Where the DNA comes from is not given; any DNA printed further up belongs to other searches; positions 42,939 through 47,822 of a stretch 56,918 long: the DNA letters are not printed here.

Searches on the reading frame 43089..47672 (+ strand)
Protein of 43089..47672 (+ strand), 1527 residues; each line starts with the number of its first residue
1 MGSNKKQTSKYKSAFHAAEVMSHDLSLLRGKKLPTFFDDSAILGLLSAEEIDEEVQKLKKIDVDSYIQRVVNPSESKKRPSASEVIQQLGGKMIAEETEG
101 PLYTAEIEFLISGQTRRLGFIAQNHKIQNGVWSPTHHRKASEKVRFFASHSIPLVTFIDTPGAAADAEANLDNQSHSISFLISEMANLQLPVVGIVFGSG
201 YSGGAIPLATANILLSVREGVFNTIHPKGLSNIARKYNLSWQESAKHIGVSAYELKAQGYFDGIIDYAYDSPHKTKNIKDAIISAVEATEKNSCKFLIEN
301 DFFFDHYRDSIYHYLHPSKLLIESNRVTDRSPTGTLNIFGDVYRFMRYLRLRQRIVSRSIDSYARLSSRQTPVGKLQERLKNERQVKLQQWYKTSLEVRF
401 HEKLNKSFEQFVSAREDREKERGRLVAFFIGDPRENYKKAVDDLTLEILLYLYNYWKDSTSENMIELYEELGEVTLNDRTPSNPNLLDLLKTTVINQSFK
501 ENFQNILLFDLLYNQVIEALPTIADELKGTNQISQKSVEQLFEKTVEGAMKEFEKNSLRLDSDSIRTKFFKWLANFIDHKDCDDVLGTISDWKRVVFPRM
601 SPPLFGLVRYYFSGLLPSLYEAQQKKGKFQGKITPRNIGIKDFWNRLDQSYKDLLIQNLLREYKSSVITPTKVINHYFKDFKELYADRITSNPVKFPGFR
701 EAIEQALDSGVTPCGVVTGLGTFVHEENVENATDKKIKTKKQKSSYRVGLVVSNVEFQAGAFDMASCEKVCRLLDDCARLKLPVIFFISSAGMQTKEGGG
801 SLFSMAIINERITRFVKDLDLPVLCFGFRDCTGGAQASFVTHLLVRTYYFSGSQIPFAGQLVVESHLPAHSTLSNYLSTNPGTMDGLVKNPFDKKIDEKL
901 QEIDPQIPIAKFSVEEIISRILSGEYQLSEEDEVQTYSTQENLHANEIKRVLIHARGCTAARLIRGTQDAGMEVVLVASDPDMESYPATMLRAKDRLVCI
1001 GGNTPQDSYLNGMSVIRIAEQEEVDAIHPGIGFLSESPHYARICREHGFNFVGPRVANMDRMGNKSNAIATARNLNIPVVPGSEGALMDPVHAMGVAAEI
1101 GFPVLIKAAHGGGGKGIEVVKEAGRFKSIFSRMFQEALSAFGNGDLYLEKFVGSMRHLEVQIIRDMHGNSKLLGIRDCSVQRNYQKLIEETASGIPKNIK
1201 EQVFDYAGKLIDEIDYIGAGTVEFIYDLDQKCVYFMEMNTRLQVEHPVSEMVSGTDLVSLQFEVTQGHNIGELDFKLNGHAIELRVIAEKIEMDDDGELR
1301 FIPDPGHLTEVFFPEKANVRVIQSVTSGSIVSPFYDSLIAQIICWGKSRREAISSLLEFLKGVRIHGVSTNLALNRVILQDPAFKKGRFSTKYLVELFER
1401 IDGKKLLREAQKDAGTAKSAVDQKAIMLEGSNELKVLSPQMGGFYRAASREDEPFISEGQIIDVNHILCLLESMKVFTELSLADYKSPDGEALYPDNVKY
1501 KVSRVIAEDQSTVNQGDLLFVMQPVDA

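Call 55: search_protein_families(library=pfam, proteins=[window:43089-47672:+], max_evalue=0.001)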
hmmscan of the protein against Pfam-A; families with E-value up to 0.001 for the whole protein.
window:43089-47672:+ (1527 aa): 8 families
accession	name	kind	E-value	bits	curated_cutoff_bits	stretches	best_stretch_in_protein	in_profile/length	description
PF02786.22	CPSase_L_D2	-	2.9e-55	187.5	19.8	1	1065-1271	2-209/211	Carbamoyl-phosphate synthase L chain, ATP binding domain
PF00289.28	Biotin_carb_N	-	9.9e-30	103.7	25.5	1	948-1059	2-110/110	Biotin carboxylase, N-terminal domain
PF03255.19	ACCA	-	7.8e-29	101.3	23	1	122-294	118-295/310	Acetyl co-enzyme A carboxylase carboxyltransferase-like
PF02785.25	Biotin_carb_C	-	2.8e-26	92.2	32.4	1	1283-1394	1-106/108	Biotin carboxylase C-terminal domain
PF01039.27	Carboxyl_trans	-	3.4e-16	59.4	22.3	1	116-211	294-389/493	Carboxyl transferase domain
PF02222.28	ATP-grasp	-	1.1e-10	42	27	1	1095-1241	24-162/179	ATP-grasp domain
PF07478.18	Dala_Dala_lig_C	-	1.1e-05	25.5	24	1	1096-1240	31-174/204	D-ala D-ala ligase C-terminus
PF00364.28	Biotin_lipoyl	-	0.00052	20.2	22.1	0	1436-1481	3-46/73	Biotin-requiring enzyme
